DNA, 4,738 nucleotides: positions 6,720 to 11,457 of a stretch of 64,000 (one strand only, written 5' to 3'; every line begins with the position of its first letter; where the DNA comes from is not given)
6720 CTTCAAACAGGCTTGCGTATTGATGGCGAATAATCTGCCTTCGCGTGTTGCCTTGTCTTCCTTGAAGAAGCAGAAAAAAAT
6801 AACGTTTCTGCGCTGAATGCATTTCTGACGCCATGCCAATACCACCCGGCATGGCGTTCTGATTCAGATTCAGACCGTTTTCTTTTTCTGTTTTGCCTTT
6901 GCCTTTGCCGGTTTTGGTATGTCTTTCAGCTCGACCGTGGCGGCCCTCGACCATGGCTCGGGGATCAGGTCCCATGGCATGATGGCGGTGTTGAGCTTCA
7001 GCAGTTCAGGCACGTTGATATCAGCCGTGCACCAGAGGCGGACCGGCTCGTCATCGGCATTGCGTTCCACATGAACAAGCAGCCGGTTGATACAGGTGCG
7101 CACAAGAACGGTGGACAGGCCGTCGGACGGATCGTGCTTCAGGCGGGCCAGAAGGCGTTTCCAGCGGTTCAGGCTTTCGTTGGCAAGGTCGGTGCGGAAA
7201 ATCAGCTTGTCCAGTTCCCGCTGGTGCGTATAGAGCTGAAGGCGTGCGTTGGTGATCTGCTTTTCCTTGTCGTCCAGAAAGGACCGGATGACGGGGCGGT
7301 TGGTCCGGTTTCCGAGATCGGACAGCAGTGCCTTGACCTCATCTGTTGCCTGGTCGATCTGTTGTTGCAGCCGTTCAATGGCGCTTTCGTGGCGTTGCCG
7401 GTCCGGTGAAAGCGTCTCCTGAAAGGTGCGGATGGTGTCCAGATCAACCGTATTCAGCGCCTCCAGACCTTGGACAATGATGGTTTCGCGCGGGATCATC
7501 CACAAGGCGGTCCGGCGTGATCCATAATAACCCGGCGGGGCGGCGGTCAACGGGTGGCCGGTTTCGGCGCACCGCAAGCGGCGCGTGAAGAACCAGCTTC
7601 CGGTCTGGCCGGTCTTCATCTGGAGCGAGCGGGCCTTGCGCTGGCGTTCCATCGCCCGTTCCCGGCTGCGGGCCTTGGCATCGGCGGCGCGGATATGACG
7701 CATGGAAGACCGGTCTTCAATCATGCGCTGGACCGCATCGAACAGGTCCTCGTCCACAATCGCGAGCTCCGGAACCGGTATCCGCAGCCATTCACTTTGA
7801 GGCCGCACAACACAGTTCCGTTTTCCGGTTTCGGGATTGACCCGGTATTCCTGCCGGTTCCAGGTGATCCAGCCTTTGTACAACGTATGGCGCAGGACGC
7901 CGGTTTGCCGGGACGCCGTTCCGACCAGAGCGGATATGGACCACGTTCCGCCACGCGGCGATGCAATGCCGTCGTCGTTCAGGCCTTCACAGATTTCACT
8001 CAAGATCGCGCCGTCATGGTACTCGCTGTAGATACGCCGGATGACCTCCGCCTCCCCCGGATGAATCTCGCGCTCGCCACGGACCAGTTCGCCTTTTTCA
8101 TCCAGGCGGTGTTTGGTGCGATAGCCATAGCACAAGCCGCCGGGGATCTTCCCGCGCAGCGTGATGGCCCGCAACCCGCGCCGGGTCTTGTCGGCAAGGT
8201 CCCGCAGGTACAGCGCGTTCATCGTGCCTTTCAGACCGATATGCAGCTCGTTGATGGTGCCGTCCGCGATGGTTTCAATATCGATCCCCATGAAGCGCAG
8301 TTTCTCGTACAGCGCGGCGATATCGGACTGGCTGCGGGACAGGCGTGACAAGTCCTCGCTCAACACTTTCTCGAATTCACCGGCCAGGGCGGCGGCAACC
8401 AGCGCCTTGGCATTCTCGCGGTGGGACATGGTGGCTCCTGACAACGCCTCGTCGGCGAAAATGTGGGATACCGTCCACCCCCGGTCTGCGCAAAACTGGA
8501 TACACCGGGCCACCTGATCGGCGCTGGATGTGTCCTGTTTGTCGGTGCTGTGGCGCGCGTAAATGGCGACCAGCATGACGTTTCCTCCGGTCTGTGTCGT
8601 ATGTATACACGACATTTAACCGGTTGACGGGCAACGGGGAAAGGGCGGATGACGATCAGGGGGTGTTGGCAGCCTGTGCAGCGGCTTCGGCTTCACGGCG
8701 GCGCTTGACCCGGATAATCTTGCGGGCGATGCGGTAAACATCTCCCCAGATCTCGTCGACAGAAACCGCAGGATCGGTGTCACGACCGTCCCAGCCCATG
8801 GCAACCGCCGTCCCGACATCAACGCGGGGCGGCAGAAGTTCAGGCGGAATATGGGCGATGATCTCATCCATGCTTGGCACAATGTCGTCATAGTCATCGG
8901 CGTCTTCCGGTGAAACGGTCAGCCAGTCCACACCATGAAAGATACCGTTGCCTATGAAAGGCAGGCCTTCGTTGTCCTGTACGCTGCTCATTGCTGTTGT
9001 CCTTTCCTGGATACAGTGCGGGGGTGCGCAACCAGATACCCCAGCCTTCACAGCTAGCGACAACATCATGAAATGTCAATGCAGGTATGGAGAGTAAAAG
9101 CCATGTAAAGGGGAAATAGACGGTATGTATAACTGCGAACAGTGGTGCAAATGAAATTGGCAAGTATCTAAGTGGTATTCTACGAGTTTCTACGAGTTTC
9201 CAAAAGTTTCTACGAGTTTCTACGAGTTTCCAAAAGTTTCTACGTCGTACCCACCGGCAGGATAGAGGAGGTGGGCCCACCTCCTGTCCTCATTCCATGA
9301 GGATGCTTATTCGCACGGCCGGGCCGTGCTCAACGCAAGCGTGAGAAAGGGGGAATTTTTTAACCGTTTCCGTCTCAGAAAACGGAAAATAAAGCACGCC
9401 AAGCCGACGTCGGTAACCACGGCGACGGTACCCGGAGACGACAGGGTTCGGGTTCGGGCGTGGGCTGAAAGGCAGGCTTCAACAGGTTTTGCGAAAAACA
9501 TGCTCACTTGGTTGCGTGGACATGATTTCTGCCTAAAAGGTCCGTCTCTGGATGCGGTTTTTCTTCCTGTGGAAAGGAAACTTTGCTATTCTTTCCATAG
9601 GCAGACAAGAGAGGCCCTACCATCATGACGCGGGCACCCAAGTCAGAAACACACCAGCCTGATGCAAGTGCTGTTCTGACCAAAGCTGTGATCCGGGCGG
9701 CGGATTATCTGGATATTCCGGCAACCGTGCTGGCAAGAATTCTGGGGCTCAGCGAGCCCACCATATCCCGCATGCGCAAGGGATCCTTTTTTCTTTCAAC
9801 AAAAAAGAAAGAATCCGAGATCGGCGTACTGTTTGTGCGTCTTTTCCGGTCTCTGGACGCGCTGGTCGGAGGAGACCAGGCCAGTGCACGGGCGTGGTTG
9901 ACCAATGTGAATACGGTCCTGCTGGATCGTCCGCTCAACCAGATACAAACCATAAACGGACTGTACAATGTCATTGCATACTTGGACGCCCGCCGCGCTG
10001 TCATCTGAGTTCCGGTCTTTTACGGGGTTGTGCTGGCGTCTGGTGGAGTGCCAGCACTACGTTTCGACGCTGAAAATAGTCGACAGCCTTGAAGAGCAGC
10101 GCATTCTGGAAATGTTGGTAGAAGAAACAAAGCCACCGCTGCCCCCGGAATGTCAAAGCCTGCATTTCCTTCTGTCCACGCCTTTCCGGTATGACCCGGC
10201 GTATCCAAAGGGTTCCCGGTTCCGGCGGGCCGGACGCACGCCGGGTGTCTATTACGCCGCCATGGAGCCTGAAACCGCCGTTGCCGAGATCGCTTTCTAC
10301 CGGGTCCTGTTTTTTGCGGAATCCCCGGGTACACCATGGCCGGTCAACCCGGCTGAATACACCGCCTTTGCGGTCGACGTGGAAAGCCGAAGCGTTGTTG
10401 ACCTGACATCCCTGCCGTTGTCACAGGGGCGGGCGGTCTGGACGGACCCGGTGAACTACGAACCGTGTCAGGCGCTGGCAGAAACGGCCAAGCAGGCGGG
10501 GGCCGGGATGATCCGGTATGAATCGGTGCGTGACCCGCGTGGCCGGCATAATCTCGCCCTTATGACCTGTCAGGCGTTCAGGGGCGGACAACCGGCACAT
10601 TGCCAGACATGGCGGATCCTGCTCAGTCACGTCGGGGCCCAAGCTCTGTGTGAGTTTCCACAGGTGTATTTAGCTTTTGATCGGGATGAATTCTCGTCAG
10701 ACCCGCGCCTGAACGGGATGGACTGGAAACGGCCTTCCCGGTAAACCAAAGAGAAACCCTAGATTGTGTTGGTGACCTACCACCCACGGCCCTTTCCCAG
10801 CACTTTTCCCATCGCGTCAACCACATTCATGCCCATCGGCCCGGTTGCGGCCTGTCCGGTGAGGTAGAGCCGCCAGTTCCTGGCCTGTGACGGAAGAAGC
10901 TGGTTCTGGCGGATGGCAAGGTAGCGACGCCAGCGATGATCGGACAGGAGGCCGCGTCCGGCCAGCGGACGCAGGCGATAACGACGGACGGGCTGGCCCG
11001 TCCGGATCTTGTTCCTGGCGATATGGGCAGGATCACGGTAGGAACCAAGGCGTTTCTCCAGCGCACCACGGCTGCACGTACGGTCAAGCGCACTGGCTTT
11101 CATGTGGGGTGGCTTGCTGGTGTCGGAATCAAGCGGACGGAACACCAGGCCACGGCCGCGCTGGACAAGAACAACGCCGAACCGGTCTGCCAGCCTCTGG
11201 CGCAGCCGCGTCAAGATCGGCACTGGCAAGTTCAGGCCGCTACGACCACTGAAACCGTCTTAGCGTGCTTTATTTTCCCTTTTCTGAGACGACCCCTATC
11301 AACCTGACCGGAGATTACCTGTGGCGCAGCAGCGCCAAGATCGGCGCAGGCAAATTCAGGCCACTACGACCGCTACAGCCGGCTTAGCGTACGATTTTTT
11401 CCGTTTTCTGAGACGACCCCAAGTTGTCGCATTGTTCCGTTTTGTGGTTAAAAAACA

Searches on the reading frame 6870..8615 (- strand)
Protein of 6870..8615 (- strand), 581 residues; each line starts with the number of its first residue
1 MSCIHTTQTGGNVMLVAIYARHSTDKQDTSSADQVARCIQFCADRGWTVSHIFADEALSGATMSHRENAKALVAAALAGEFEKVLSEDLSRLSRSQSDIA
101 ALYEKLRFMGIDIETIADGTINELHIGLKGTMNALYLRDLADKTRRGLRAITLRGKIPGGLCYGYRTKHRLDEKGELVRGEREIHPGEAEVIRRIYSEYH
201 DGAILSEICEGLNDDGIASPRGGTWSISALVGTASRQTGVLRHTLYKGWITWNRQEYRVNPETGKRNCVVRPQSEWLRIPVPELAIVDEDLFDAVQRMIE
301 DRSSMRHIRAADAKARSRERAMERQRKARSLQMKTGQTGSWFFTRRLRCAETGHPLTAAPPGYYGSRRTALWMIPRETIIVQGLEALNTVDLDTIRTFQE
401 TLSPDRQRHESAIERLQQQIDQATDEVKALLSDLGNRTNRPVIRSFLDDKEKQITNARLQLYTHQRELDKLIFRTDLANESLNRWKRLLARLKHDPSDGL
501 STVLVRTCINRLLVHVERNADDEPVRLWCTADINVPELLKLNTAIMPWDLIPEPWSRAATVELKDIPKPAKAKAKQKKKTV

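Call 15: search_protein_families(library=pfam, proteins=[window:6870-8615:-], max_evalue=0.01)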
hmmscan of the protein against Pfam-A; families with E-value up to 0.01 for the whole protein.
window:6870-8615:- (581 aa): 2 families
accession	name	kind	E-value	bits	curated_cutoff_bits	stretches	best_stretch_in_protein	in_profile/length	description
PF00239.26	Resolvase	-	3.4e-24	86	23.3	1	16-156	1-144/145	Resolvase, N terminal domain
PF07508.19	Recombinase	-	1.3e-21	77.2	21.1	1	188-302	3-102/102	Recombinase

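Call 89: search_protein_families(library=ncbifam, proteins=[window:6870-8615:-], max_evalue=0.1)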
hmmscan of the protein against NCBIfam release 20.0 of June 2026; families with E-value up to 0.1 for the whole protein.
window:6870-8615:- (581 aa): 6 families
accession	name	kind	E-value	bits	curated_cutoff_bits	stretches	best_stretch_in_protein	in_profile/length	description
NF047343.1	SCCmet_CcrB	equivalog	6.9e-14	51.4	900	1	16-261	9-256/542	cassette chromosome recombinase CcrB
NF047347.1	SCCmet_CcrC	equivalog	1.3e-09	37.1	900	1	16-301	5-285/558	cassette chromosome recombinase CcrC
NF033518.0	transpos_IS607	equivalog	1.6e-07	31.1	110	1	11-99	51-137/187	IS607 family transposase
NF049883.1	resolv_YneB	equivalog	1e-06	28.4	175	1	17-175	3-157/211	YneB family resolvase-like protein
NF041201.1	recomb_XisF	equivalog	1.1e-05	24.6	375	1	19-210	4-199/465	fdxN element excision recombinase XisF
NF038350.1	taxis_HmpF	equivalog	0.01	14.3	200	1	385-494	444-543/553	pilus motility taxis protein HmpF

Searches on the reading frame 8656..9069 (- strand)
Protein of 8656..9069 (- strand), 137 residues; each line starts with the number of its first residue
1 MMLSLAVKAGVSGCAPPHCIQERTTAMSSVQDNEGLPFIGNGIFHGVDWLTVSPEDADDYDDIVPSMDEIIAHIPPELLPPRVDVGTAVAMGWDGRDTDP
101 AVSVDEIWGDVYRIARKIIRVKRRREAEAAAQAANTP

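Call 15: search_protein_families(library=pfam, proteins=[window:8656-9069:-], max_evalue=0.01)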
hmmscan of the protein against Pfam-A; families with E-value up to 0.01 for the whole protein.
window:8656-9069:- (137 aa): 0 families

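Call 36: search_protein_families(library=pfam, proteins=[window:8656-8991:-], max_evalue=0.001)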
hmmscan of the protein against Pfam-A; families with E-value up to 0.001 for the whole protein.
window:8656-8991:- (111 aa): 0 families

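Call 39: find_homologous_proteins(query=window:8659-8991:-)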
Query seq(111 aa) (111 aa): 2 proteins with E <= 0.001 among 9 candidates.
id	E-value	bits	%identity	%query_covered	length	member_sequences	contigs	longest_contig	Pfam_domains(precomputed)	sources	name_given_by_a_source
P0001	1.1e-50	189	88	92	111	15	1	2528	-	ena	-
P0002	2.8e-33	133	100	56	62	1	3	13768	-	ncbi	ncbi:hypothetical protein, partial [Haematospirillum jordaniae]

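Call 43: find_encoding_contigs(protein=P0001, flank=10000, max_places=10)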
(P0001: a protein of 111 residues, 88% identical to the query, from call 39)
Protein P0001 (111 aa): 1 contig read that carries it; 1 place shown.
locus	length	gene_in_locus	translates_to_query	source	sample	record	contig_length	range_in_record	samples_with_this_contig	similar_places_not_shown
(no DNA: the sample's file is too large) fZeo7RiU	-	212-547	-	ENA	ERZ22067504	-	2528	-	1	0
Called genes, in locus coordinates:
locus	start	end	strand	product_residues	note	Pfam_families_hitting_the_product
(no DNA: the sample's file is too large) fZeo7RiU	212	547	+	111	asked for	-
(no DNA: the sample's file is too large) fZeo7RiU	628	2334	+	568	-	PF00239:Resolvase, PF07508:Recombinase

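Call 44: find_encoding_contigs(protein=P0002, flank=10000, max_places=10)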
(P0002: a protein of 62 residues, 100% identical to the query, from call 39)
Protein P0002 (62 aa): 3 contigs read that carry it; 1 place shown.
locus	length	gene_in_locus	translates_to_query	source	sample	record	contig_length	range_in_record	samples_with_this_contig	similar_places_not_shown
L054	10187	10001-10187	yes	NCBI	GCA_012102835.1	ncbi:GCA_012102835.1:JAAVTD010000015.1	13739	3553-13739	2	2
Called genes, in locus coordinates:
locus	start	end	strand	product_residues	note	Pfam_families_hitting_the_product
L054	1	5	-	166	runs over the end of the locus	-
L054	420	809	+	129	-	-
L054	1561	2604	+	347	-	PF10134:RPA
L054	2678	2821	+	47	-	-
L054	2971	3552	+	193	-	PF00239:Resolvase, PF02796:HTH_7, PF04297:UPF0122 (faint)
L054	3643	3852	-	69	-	-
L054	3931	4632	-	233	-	PF13676:TIR_2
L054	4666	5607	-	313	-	PF17728:BsuBI_PstI_RE_N, PF06616:BsuBI_PstI_RE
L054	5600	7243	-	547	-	PF02384:N6_Mtase, PF07669:Eco57I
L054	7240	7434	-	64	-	-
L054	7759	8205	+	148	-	PF22863:TraI_middle (weak)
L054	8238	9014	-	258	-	PF08808:RES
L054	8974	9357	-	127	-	PF20432:Xre-like-HTH, PF09722:Xre_MbcA_ParS_C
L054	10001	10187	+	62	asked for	?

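Call 52: find_encoding_contigs(protein=window:8656-8991:-, flank=10000, max_places=10)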
Protein window:8656-8991:- (111 aa): 2 contigs read that carry it; 2 places shown.
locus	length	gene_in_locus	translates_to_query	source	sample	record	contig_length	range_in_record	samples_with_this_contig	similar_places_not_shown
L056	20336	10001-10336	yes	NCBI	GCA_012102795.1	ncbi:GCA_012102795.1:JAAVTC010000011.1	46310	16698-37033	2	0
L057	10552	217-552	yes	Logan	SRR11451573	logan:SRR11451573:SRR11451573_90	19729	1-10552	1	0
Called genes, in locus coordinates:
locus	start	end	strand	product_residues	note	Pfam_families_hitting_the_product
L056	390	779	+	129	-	-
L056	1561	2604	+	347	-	PF10134:RPA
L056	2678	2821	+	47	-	-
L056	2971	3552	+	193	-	PF00239:Resolvase, PF02796:HTH_7, PF04297:UPF0122 (faint)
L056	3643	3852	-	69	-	-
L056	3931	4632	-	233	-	PF13676:TIR_2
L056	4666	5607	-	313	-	PF17728:BsuBI_PstI_RE_N, PF06616:BsuBI_PstI_RE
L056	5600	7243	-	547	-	PF02384:N6_Mtase, PF07669:Eco57I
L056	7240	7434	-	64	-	-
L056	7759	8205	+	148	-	PF22863:TraI_middle (weak)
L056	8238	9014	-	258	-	PF08808:RES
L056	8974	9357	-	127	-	PF20432:Xre-like-HTH, PF09722:Xre_MbcA_ParS_C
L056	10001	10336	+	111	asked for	-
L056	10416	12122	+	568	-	PF00239:Resolvase, PF07508:Recombinase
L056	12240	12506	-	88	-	PF01402:RHH_1 (weak)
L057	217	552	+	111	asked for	-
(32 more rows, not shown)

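Call 89: search_protein_families(library=ncbifam, proteins=[window:8656-8991:-], max_evalue=0.1)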
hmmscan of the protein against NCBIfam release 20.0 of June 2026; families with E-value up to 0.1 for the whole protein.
window:8656-8991:- (111 aa): 0 families

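Call 107: predict_structure(protein=window:8656-8991:-)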
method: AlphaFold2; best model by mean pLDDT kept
length: 111 residues; sequences in the alignment: 1
mean_pLDDT: 50.1   pTM: 0.31
mean pLDDT of the five models: 50.1, 47.3, 46.3, 45.5, 45.2
residues with pLDDT >= 90: 0; 70-90: 14; 50-70: 37; < 50: 60
segments of 3 or more residues with pLDDT < 50: 1-31, 55-76
pLDDT, mean of each block of 10 residues (from residue 1): 31 30 40 51 58 46 42 47 65 73 68 48
secondary structure, 60 per line:
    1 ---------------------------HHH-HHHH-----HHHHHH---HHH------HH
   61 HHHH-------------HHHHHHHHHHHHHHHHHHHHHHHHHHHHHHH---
elements in order: H32-35 H41-46 H59-64 H78-108

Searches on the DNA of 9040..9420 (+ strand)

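Call 7: search_dna_similar(query=window:9040-9370:+, collection=plasmids, mode=distant, max_rows=40)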
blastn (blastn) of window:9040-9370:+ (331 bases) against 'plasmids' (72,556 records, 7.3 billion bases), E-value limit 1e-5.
No match.

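Call 67: search_dna_similar(query=window:9236-9350:-, collection=plasmids, mode=distant, max_evalue=10, max_rows=40)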
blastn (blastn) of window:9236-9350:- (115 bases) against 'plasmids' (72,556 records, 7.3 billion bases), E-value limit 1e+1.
Records with a match: 3; places in all: 3; records where one place covers at least 80% of the query: 0.
Best place of each record, by identity: 90-95% 3.
By first word of the organism name: Burkholderia 2; Nitratireductor 1.
By predicted mobility (MOB-suite, as given by PLSDB): non-mobilizable 3.
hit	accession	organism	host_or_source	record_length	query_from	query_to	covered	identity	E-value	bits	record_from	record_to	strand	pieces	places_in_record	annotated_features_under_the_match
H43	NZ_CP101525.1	Burkholderia arboris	mixed culture,soil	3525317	7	36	26%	93.5%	2e-2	45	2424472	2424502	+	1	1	none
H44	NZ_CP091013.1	Burkholderia cenocepacia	-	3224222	7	36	26%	90.3%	1e+0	40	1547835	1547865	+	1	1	none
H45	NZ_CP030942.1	Nitratireductor thuwali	-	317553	10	34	22%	92.0%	4e+0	37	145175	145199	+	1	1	hypothetical protein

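Call 109: search_rna_families(source=window, start=9150, end=9420, threshold=evalue, max_evalue=10, show_alignments=3)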
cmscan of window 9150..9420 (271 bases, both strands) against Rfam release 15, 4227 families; matches with E-value up to 10: 3.
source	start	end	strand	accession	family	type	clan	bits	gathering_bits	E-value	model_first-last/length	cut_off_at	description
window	9152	9202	+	RF03485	mir-4000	Gene; miRNA;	-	13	58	8.2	1-54/54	no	mir-4000 microRNA precursor family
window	9256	9294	-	RF01918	mir-1249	Gene; miRNA;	-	12.1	83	9.5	1-75/75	no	mir-1249 microRNA precursor family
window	9267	9284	+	RF02466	Ms_AS-8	Gene; sRNA;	-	11.4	48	10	38-55/74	no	Actinobacteria sRNA Ms_AS-8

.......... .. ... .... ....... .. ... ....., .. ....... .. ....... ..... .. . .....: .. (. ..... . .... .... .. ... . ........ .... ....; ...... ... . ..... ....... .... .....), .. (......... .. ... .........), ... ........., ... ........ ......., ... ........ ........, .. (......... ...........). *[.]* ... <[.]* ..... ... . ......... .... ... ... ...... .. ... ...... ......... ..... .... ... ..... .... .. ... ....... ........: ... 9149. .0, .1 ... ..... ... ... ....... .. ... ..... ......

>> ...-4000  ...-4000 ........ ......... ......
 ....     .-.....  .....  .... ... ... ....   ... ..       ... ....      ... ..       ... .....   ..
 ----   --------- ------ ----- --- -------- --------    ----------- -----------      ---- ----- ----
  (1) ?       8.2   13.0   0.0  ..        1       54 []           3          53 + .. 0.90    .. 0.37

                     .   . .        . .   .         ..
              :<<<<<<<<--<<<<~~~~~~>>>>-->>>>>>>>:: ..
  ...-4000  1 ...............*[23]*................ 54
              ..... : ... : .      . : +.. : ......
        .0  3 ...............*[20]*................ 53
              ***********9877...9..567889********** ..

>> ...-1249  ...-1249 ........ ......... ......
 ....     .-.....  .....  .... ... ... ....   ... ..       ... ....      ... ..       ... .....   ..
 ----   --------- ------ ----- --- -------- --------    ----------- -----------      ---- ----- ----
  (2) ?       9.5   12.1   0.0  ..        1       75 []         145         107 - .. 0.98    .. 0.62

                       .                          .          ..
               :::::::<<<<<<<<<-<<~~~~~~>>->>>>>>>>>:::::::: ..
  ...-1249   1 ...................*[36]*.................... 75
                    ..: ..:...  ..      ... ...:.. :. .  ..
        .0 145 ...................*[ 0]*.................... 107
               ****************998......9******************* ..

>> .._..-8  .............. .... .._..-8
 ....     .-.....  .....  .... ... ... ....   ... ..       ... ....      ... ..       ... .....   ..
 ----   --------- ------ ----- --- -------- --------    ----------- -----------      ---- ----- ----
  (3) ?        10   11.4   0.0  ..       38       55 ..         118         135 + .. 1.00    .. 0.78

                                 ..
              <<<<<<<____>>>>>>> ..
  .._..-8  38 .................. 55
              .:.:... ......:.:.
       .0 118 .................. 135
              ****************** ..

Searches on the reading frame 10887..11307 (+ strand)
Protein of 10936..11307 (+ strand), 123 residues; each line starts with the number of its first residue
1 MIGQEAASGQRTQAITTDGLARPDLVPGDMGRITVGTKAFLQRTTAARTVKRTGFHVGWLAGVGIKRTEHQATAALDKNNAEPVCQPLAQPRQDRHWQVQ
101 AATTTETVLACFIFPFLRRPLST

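Call 87: search_protein_families(library=pfam, proteins=[window:10936-11307:+, window:10887-11252:+], max_evalue=1)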
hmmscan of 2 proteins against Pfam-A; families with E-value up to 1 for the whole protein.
window:10936-11307:+ (123 aa): 1 family
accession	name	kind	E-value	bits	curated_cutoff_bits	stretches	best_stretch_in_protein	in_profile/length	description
PF23771.1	DUF7168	-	0.088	12.9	25.5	1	36-75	76-115/140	Domain of unknown function (DUF7168)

window:10887-11252:+ (121 aa): 0 families
